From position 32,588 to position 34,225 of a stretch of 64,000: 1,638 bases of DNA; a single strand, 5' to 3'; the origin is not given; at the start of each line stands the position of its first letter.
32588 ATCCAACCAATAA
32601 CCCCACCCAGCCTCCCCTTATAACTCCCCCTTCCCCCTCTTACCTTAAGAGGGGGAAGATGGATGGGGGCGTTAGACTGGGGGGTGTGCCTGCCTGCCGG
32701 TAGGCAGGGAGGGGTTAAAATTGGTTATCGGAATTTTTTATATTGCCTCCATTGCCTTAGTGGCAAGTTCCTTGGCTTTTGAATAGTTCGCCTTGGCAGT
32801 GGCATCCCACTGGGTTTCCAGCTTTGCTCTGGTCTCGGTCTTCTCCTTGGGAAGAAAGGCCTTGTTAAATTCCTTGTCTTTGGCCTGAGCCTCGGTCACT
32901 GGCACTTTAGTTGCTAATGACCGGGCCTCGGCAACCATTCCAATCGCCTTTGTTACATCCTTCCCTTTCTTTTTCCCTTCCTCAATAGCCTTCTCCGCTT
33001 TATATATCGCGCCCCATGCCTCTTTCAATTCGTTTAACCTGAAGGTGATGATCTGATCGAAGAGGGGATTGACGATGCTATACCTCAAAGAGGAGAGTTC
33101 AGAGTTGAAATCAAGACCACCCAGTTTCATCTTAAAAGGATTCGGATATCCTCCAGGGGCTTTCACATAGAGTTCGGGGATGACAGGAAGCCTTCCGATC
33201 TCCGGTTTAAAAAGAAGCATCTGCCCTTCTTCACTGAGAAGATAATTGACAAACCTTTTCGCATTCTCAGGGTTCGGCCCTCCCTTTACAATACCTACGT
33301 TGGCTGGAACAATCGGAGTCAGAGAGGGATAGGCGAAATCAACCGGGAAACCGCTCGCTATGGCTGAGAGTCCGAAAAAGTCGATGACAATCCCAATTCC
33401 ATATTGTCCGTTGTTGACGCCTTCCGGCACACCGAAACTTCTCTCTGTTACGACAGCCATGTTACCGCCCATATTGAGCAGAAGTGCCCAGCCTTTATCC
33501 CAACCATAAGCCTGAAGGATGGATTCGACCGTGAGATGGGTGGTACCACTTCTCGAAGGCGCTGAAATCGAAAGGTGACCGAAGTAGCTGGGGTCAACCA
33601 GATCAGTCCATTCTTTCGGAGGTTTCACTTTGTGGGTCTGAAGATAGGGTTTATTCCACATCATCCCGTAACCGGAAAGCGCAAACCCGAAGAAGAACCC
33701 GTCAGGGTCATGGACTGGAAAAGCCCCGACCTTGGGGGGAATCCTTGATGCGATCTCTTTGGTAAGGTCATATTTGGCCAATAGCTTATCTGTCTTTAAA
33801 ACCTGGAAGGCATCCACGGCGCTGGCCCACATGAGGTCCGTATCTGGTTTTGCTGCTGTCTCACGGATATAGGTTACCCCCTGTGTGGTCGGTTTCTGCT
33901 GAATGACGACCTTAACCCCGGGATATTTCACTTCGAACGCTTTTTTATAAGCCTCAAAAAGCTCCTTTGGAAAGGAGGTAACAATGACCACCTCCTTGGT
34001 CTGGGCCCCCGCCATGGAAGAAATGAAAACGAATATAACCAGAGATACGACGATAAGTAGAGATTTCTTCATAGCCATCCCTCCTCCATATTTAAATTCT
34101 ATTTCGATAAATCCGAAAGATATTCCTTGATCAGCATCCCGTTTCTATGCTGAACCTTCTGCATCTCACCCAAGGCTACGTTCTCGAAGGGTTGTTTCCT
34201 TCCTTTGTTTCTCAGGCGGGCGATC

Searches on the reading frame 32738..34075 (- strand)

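Call 57: search_protein_families(library=pfam, proteins=[window:32738-34075:-], max_evalue=0.00001)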
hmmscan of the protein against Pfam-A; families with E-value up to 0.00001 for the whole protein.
window:32738-34075:- (445 aa): 3 families
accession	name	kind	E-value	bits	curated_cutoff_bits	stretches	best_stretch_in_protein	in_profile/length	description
PF13343.11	SBP_bac_6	-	3.4e-23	82.8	24.6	1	88-288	19-211/245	Bacterial extracellular solute-binding protein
PF01547.30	SBP_bac_1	-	6.2e-20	72.8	26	1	39-286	9-307/307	Bacterial extracellular solute-binding protein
PF13531.11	SBP_bac_11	-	3e-13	50.5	25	1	30-287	3-220/227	Bacterial extracellular solute-binding protein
